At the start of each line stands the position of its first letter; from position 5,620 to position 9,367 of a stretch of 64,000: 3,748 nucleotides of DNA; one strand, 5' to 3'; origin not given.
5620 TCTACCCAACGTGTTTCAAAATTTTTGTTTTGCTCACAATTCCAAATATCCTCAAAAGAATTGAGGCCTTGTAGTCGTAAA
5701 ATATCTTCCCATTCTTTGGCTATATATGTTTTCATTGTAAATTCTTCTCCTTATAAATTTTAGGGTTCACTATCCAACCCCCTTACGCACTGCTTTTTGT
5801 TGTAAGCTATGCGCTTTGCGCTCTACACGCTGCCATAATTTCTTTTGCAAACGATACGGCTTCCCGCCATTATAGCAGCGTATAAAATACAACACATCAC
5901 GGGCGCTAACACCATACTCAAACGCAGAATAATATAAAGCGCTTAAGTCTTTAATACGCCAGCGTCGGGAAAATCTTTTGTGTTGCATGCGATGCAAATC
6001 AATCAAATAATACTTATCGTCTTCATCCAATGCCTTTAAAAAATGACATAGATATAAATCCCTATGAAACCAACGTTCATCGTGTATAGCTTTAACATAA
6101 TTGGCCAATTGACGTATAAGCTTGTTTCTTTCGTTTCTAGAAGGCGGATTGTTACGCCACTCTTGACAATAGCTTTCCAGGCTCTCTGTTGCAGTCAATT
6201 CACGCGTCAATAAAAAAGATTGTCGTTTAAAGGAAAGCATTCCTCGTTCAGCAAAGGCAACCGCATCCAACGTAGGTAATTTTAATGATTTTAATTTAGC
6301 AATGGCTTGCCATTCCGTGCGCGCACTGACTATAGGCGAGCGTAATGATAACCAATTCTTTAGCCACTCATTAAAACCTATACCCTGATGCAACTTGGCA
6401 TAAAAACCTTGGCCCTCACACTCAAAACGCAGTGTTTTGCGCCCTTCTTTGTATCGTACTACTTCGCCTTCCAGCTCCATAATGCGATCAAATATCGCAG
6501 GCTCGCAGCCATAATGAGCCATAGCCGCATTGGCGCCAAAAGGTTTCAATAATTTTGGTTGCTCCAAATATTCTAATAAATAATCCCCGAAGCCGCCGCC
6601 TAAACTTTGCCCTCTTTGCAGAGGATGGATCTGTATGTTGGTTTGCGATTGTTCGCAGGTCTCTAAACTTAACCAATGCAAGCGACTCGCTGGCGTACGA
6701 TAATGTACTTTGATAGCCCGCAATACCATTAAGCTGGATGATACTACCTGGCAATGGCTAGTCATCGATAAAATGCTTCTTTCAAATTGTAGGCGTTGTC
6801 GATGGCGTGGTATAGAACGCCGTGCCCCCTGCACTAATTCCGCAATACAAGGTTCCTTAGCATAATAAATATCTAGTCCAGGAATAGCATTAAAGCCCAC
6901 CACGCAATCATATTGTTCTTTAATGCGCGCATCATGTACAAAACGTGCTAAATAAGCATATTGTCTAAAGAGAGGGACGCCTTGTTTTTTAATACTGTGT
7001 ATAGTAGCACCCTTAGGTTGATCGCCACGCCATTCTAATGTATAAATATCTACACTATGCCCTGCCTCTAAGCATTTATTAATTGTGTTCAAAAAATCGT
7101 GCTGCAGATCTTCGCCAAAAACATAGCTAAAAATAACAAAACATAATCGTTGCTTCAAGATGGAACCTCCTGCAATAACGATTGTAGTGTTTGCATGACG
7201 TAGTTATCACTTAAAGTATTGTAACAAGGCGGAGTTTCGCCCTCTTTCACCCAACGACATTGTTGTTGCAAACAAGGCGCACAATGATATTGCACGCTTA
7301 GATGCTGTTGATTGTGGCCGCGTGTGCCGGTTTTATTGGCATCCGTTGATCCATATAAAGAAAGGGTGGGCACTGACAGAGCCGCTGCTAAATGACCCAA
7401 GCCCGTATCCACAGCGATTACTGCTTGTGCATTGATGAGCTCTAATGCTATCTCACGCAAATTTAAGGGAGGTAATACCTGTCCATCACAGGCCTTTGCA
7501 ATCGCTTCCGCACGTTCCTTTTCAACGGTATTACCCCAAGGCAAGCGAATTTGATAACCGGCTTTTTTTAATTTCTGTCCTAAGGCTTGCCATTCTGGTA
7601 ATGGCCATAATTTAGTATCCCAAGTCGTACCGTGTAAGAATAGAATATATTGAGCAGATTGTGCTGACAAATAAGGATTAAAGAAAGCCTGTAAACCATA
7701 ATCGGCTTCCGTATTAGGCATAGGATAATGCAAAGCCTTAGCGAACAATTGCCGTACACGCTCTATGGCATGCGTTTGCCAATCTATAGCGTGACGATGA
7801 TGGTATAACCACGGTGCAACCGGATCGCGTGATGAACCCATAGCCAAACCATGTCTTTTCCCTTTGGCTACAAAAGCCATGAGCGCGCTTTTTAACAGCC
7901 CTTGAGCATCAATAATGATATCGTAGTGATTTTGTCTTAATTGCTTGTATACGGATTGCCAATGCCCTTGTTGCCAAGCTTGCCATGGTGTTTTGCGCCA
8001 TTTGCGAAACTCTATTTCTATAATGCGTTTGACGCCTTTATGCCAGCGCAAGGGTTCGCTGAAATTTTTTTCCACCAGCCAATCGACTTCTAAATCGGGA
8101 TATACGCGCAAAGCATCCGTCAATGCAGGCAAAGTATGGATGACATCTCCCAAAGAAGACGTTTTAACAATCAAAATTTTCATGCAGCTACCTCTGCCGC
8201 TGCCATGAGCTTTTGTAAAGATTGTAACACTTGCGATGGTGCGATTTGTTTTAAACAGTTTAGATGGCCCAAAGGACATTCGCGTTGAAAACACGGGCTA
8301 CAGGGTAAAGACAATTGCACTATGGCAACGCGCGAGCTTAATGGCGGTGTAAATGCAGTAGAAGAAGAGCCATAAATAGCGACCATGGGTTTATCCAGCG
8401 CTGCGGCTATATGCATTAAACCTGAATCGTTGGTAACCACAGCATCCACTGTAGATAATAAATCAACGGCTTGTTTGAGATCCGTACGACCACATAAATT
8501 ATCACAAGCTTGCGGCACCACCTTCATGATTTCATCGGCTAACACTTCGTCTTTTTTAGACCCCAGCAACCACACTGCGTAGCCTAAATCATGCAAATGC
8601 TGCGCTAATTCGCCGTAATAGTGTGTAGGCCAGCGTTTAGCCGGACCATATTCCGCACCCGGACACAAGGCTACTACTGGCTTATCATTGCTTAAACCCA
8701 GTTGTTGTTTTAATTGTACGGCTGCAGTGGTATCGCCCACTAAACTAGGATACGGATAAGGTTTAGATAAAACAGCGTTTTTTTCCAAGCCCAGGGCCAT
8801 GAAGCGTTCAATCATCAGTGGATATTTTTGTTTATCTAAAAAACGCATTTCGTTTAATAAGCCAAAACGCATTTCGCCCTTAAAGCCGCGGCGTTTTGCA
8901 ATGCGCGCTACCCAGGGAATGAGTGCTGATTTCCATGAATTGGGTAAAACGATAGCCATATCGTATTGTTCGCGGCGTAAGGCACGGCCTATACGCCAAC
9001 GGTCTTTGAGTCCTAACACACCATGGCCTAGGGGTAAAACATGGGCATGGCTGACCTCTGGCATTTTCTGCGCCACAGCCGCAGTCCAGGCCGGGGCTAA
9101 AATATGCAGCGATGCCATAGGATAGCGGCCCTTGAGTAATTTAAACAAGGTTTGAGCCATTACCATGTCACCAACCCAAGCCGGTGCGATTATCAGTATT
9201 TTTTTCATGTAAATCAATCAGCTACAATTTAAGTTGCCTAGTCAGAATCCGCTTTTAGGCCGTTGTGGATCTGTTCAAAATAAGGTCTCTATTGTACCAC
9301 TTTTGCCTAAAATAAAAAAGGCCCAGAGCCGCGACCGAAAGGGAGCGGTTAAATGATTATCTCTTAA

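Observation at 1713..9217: LPS inner-core locus with Pseudomonas-type synteny: waaF-waaC, three kinase paralogs (one with two kinase domains) and a carbamoyltransferase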

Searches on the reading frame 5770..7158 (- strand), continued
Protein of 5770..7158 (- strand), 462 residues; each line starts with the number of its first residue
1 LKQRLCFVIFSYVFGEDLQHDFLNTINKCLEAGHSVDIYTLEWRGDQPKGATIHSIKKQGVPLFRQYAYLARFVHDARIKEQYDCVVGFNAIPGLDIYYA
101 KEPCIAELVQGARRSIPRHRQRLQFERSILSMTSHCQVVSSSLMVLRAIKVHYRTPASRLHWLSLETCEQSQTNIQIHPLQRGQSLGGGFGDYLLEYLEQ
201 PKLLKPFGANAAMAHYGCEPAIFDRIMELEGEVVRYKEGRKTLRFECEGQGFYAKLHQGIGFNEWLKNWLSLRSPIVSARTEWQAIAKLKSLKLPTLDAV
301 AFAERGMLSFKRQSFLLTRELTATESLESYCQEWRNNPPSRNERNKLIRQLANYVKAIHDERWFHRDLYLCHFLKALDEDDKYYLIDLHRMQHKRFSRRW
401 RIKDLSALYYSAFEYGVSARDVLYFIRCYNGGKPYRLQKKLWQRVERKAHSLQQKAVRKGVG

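Call 48: predict_structure(alignment_id=A4)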
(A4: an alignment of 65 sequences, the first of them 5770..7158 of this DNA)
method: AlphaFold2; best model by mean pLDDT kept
length: 462 residues; sequences in the alignment: 65
mean_pLDDT: 90.9   pTM: 0.80
mean pLDDT of the five models: 90.9, 90.1, 88.0, 87.2, 86.4
residues with pLDDT >= 90: 327; 70-90: 127; 50-70: 6; < 50: 2
segments of 3 or more residues with pLDDT < 50: none
pLDDT, mean of each block of 10 residues (from residue 1): 93 84 95 97 93 91 89 91 93 94 92 90 93 90 94 91 74 80 91 94 81 78 92 91 93 94 88 84 92 91 90 95 94 93 95 96 93 94 93 91 96 91 96 90 96 92 62
secondary structure, 60 per line:
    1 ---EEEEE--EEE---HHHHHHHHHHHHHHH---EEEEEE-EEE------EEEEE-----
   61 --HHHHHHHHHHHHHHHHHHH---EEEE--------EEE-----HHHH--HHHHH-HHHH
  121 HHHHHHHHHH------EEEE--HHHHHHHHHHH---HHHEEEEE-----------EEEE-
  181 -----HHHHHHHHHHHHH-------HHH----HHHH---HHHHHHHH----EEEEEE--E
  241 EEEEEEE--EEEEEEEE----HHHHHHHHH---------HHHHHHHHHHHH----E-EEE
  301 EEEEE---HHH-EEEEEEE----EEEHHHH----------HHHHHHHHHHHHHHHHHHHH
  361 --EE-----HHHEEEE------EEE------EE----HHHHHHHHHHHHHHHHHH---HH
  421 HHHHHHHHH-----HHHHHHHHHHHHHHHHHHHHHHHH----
elements in order: E4-8 E11-13 H17-31 E35-40 E42-44 E51-55 H63-81 E85-88 E97-99 H105-108 H111-115 H117-130 E137-140 H143-153 E160-164 E176-179 H186-198 H213-216 H220-227 E232-237 E240-247 E250-257 H262-270 H280-291 E298-305 E313-319 E324-326 H327-330 H341-360 E373-376 E383-385 H398-415 H419-429 H435-458

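Call 50: fold_search(model_id=the predicted structure, library=pdb)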
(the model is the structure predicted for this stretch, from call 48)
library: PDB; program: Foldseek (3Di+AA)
matches with E <= 10: 2000; with E <= 0.001: 1664
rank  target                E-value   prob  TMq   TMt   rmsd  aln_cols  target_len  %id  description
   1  6dfl_A                6.2e-20  1.00  0.43  0.80   2.6       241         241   37  WaaP in complex with acyl carrier protein (released 2019-04-03)
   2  8b5q_B                4.8e-12  1.00  0.34  0.42   1.4       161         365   30  Crystal Structure of P. aeruginosa WaaG in complex with UMP (released 2023-10-04)
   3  8b62_A                1.3e-11  1.00  0.33  0.42   1.8       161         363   28  Crystal Structure of P. aeruginosa WaaG in complex with UDP-galactose (released 2023-10-04)
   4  8b5s_A                2.3e-11  1.00  0.33  0.42   1.7       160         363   29  Crystal Structure of P. aeruginosa WaaG in complex with UDP-glucose (released 2023-10-04)
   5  8b5q_A                2.4e-11  1.00  0.33  0.42   1.4       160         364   30  Crystal Structure of P. aeruginosa WaaG in complex with UMP (released 2023-10-04)
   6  2iv7                  3.0e-11  1.00  0.34  0.42   1.4       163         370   28  Crystal Structure of WaaG, a glycosyltransferase involved in lipopolysaccharide biosynthesis (released 2006-10-11)
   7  8b5s_B                6.9e-11  1.00  0.33  0.42   1.8       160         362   29  Crystal Structure of P. aeruginosa WaaG in complex with UDP-glucose (released 2023-10-04)
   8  6wqx_C                8.6e-10  1.00  0.35  0.65   5.5       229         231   15  Human PRPK-TPRKB complex (released 2021-02-17)
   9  7szc_A                1.7e-09  1.00  0.35  0.66   5.0       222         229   14  Crystal Structure Analysis of human PRPK complex with a compound (released 2022-12-14)
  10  6wqx_D                2.5e-09  1.00  0.36  0.65   5.4       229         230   15  Human PRPK-TPRKB complex (released 2021-02-17)
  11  7szb_A                3.7e-09  1.00  0.38  0.69   4.7       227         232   15  Crystal Structure Analysis of human PRPK complex with a compound (released 2023-01-25)
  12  7sza_A                3.9e-09  1.00  0.36  0.66   4.8       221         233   14  Crystal Structure Analysis of human PRPK complex with a compound (released 2023-01-25)
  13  7sza_C                4.1e-09  1.00  0.35  0.67   5.0       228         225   15  Crystal Structure Analysis of human PRPK complex with a compound (released 2023-01-25)
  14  7szb_C                4.3e-09  1.00  0.37  0.69   5.1       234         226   15  Crystal Structure Analysis of human PRPK complex with a compound (released 2023-01-25)
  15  7szd_A                5.4e-09  1.00  0.38  0.69   4.5       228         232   14  Crystal Structure Analysis of human PRPK complex with a compound (released 2022-12-14)
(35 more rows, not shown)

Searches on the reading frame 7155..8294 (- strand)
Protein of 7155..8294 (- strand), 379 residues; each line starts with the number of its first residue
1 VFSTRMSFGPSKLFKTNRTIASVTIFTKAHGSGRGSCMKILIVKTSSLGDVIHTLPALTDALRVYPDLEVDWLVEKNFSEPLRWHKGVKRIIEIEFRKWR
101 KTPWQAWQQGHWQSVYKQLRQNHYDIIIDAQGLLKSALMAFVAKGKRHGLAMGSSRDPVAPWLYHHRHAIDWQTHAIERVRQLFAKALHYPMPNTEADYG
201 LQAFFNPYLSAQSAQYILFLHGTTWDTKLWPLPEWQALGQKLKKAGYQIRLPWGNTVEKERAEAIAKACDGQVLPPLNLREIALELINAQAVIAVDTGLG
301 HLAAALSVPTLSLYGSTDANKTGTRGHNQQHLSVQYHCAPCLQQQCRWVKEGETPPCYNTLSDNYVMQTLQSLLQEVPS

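Call 3: search_protein_families(library=pfam, proteins=[window:7155-8294:-], max_evalue=0.01)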
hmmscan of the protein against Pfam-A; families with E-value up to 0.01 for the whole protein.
window:7155-8294:- (379 aa): 1 family
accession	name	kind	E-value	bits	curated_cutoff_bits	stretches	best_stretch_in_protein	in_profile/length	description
PF01075.23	Glyco_transf_9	-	1e-65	222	22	1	114-347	3-242/247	Glycosyltransferase family 9 (heptosyltransferase)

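Call 4: search_protein_families(library=ncbifam, proteins=[window:7155-8294:-], max_evalue=0.01)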
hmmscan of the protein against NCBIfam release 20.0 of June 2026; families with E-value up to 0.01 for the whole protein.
window:7155-8294:- (379 aa): 6 families
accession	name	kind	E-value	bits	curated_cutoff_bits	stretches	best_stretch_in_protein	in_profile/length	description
NF008204.0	PRK10964.1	equivalog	6.3e-105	350.8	437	1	38-334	1-299/322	lipopolysaccharide heptosyltransferase RfaC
TIGR02193.1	heptsyl_trn_I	equivalog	5.2e-102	341.3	185.3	1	39-335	1-302/320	lipopolysaccharide heptosyltransferase I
TIGR02195.1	heptsyl_trn_II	equivalog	1.1e-21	77.3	134.6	1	39-374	1-338/339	lipopolysaccharide heptosyltransferase II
TIGR02201.1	heptsyl_trn_III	equivalog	8.2e-18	64.6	170.2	1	39-320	1-292/344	putative lipopolysaccharide heptosyltransferase III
NF007742.0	PRK10422.1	equivalog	4.3e-14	52.1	467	1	37-320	5-294/352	lipopolysaccharide core heptosyltransferase RfaQ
NF008162.0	PRK10916.1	equivalog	6.5e-11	42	569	1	38-324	1-297/348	ADP-heptose--LPS heptosyltransferase RfaF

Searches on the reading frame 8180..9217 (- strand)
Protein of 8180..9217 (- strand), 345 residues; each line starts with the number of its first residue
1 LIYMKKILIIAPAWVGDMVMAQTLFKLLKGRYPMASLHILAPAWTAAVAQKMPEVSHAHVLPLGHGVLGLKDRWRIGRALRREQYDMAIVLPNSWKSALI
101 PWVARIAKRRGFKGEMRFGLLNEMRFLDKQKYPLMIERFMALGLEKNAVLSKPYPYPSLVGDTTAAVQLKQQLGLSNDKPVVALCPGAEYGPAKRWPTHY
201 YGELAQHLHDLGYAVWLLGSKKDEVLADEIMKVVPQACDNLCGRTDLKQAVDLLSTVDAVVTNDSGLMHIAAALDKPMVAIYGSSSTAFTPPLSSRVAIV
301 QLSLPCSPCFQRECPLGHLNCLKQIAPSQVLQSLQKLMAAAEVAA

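Call 3: search_protein_families(library=pfam, proteins=[window:8180-9217:-], max_evalue=0.01)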
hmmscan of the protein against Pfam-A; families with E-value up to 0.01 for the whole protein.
window:8180-9217:- (345 aa): 2 families
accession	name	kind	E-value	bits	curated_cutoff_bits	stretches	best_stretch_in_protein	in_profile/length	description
PF01075.23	Glyco_transf_9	-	1.1e-72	244.7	22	1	73-318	1-245/247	Glycosyltransferase family 9 (heptosyltransferase)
PF13439.12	Glyco_transf_4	-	0.0042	17.6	28.5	0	202-282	9-103/170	Glycosyltransferase Family 4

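Call 4: search_protein_families(library=ncbifam, proteins=[window:8180-9217:-], max_evalue=0.01)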
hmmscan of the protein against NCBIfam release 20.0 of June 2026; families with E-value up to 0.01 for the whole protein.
window:8180-9217:- (345 aa): 8 families
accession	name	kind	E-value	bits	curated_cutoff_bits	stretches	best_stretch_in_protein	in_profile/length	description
TIGR02195.1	heptsyl_trn_II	equivalog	2.2e-142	474.2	134.6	1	6-338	1-338/339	lipopolysaccharide heptosyltransferase II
NF008162.0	PRK10916.1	equivalog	4.7e-115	384.5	569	1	6-341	2-346/348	ADP-heptose--LPS heptosyltransferase RfaF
TIGR02193.1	heptsyl_trn_I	equivalog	7.6e-24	84.5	185.3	1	6-337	1-319/320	lipopolysaccharide heptosyltransferase I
TIGR02201.1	heptsyl_trn_III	equivalog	5.8e-21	74.9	170.2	1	6-299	1-303/344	putative lipopolysaccharide heptosyltransferase III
NF007742.0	PRK10422.1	equivalog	1.2e-15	57.2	467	1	4-297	5-303/352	lipopolysaccharide core heptosyltransferase RfaQ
NF008204.0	PRK10964.1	equivalog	8.6e-13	48.1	437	1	71-285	73-282/322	lipopolysaccharide heptosyltransferase RfaC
TIGR04414.1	hepto_Aah_TibC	equivalog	5.8e-06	25.5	200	1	194-286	218-310/374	autotransporter strand-loop-strand O-heptosyltransferase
TIGR04372.1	glycosyl_04372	domain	0.0021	17.6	45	1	201-281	33-110/207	TIGR04372 family glycosyltransferase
